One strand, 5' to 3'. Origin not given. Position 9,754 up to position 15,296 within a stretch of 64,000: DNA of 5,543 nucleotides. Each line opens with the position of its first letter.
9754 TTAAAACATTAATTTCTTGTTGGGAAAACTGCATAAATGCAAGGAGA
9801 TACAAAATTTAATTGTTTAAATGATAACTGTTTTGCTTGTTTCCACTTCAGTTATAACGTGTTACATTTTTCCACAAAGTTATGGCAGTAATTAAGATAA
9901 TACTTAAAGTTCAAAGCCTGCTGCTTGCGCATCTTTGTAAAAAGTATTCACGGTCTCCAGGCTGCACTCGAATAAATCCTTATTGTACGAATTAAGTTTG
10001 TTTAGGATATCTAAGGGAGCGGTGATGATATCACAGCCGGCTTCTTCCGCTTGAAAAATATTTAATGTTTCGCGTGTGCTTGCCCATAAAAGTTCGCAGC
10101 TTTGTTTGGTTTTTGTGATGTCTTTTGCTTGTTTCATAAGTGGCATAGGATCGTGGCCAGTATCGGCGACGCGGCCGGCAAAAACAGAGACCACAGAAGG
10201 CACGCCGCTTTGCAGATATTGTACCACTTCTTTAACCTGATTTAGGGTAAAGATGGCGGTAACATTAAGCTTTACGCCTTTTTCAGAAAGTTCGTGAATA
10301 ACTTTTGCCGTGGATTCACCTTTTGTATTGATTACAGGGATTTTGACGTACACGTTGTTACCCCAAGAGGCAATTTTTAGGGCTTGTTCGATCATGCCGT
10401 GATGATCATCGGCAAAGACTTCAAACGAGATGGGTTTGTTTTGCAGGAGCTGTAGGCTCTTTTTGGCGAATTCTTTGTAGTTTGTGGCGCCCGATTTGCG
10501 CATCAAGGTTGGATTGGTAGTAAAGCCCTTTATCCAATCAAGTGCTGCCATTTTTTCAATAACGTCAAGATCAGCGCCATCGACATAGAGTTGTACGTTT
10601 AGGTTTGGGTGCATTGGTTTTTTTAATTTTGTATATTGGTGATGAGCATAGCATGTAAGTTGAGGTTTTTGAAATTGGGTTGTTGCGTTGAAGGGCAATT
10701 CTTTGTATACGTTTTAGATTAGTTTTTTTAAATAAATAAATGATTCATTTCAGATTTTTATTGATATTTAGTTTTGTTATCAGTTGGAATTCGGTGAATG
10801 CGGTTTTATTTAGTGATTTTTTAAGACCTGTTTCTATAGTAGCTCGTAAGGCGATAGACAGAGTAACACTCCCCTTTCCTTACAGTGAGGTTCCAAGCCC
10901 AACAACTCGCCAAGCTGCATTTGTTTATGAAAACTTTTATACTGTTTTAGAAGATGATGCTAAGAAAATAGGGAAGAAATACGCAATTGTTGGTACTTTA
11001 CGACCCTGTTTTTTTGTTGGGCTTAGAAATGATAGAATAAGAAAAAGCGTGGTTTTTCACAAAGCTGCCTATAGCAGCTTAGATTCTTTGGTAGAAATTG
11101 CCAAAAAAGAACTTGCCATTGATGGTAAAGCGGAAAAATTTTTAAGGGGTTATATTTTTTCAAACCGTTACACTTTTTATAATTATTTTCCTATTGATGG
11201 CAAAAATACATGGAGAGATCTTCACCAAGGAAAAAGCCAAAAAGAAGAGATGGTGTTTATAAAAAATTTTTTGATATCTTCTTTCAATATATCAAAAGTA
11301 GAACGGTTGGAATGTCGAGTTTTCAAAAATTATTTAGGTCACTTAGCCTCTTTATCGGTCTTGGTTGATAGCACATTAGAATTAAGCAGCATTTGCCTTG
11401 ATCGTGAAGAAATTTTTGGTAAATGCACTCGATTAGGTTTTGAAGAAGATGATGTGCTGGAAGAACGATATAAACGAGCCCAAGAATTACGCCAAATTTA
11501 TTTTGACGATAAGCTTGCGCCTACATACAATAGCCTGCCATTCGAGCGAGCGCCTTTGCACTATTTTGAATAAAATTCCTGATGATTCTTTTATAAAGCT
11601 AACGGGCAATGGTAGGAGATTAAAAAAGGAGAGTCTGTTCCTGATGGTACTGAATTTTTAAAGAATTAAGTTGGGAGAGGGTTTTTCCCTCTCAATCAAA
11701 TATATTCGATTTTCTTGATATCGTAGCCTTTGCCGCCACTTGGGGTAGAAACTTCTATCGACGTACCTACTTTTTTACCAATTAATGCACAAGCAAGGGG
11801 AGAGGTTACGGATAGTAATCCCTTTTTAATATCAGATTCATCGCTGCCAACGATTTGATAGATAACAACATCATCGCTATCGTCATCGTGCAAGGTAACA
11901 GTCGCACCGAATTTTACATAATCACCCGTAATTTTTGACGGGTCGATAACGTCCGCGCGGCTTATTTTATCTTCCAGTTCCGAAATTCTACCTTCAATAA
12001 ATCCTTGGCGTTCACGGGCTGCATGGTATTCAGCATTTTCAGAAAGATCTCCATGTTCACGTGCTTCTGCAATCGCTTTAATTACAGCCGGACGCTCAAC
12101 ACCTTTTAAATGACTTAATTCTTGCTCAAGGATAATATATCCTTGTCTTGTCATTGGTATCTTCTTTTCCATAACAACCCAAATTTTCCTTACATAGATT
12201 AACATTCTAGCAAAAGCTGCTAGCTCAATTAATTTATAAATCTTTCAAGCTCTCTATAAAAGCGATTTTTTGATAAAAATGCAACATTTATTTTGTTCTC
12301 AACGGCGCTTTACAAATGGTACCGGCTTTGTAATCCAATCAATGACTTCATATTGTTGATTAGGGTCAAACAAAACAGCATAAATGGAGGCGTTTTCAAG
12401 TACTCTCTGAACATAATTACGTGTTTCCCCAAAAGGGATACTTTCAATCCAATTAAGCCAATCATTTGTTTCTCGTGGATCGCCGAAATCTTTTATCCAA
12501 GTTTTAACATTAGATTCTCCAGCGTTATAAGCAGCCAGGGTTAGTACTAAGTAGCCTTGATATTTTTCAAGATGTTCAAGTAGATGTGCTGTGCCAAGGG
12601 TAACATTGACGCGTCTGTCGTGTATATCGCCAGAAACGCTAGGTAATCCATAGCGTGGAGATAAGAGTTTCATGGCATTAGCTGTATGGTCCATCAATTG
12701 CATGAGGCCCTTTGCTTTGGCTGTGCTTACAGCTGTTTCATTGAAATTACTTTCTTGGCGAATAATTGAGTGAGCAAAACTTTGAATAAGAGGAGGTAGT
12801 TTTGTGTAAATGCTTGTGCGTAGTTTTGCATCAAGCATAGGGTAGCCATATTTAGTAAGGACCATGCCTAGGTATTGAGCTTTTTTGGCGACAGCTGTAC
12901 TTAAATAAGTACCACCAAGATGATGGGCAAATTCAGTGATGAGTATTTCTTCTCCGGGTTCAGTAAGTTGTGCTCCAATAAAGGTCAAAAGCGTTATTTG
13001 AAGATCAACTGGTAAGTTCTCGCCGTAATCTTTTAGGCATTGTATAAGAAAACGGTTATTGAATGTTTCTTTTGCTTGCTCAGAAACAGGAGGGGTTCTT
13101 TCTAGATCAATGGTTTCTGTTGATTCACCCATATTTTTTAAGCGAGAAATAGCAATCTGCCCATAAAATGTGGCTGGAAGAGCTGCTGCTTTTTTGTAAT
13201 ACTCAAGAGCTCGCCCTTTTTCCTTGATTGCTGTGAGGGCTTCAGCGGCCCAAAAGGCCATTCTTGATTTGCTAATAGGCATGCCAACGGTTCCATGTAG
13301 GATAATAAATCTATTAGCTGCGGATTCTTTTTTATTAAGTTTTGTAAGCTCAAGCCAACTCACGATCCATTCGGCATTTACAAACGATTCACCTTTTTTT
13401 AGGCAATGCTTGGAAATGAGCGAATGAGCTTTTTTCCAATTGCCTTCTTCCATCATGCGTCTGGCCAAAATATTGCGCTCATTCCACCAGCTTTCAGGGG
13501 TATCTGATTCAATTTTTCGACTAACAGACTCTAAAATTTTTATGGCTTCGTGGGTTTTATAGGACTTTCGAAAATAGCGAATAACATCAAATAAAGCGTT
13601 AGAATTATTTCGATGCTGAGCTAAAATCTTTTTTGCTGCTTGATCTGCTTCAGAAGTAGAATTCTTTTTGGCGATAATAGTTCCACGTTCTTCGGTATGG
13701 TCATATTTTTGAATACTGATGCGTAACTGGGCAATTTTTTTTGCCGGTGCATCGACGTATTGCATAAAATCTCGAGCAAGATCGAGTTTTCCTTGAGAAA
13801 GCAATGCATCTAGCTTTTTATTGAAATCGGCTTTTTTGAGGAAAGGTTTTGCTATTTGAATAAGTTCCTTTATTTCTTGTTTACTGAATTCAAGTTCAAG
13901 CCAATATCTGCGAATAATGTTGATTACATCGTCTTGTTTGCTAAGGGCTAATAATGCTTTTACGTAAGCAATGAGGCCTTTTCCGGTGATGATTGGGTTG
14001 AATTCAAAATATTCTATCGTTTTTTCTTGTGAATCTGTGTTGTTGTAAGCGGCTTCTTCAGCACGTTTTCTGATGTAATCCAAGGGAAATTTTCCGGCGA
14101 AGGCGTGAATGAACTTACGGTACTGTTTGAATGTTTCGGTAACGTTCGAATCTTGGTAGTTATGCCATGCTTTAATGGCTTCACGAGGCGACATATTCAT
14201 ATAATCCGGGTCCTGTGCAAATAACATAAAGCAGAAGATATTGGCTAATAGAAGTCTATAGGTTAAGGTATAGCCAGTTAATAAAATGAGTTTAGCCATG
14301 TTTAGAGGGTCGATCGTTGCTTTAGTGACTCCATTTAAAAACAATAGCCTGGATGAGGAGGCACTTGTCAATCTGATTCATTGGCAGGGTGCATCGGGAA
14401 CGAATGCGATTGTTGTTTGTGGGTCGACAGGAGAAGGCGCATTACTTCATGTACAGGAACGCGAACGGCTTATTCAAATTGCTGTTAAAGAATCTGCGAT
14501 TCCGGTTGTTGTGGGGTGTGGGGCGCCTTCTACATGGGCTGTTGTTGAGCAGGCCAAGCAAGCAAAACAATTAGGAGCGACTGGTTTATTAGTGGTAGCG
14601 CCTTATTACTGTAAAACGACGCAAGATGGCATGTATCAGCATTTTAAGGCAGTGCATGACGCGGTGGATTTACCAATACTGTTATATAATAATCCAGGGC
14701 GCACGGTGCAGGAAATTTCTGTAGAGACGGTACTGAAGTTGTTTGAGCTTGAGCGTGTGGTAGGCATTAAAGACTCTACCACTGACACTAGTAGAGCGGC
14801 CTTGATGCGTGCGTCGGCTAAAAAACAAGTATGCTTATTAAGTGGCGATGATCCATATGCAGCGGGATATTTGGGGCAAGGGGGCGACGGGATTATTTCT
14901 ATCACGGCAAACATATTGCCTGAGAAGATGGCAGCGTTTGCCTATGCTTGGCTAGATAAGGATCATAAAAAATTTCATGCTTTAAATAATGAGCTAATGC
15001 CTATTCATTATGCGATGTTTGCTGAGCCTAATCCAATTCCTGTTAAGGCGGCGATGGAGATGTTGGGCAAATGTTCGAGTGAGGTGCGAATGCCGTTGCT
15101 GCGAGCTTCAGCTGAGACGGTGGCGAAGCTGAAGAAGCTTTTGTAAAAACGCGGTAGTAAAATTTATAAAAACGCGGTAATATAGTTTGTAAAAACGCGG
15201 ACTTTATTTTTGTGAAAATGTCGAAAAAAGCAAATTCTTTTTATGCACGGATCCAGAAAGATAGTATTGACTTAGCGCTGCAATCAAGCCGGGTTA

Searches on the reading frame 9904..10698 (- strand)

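Call 51: search_protein_families(library=pfam, proteins=[window:9904-10698:-], max_evalue=0.00001)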
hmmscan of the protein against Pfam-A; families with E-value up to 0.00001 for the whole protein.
window:9904-10698:- (264 aa): 1 family
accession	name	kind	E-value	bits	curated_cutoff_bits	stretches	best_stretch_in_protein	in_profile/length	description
PF00923.25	TAL_FSA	-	1.6e-48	165.9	27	1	37-258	1-279/285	Transaldolase/Fructose-6-phosphate aldolase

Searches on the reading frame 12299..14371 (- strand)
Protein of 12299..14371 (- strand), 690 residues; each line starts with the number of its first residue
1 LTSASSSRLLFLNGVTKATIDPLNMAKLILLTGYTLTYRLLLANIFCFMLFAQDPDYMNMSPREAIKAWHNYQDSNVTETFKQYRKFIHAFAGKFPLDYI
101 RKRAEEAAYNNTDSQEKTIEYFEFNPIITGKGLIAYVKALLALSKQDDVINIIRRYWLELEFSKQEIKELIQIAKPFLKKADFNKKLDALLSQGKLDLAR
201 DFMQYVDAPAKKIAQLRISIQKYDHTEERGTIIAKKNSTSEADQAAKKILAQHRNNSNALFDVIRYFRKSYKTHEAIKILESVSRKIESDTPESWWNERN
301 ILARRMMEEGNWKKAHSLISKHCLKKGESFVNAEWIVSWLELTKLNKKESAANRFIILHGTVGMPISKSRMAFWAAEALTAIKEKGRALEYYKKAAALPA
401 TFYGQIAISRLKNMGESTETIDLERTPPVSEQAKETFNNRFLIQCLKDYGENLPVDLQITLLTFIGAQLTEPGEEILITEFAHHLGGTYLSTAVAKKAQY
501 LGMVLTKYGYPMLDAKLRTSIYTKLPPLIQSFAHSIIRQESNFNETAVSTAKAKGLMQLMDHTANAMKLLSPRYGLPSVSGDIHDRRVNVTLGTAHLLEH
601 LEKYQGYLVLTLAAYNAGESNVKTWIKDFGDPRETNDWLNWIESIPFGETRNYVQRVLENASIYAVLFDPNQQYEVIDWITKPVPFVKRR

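Call 26: search_protein_families(library=pfam, proteins=[window:12299-14371:-])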
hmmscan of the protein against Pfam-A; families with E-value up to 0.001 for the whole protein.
window:12299-14371:- (690 aa): 1 family
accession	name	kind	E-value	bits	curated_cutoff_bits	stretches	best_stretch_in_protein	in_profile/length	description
PF01464.25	SLT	-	2.2e-22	79.3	21.3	1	531-632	15-111/117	Transglycosylase SLT domain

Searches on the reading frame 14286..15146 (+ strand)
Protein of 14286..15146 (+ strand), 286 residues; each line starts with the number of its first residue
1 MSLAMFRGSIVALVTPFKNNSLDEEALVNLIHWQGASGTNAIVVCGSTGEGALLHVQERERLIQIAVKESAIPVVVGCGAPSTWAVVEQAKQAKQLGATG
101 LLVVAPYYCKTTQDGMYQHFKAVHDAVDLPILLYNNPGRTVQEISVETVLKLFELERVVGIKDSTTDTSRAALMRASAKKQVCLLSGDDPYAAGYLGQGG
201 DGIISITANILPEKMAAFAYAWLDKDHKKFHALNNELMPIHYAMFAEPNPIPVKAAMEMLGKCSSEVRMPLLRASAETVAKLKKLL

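Call 51: search_protein_families(library=pfam, proteins=[window:14286-15146:+], max_evalue=0.00001)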
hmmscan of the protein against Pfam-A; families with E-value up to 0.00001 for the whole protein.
window:14286-15146:+ (286 aa): 1 family
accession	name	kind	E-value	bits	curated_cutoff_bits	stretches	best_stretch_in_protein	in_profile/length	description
PF00701.28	DHDPS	-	3.2e-76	256.3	22.1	1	6-286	2-286/289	Dihydrodipicolinate synthetase family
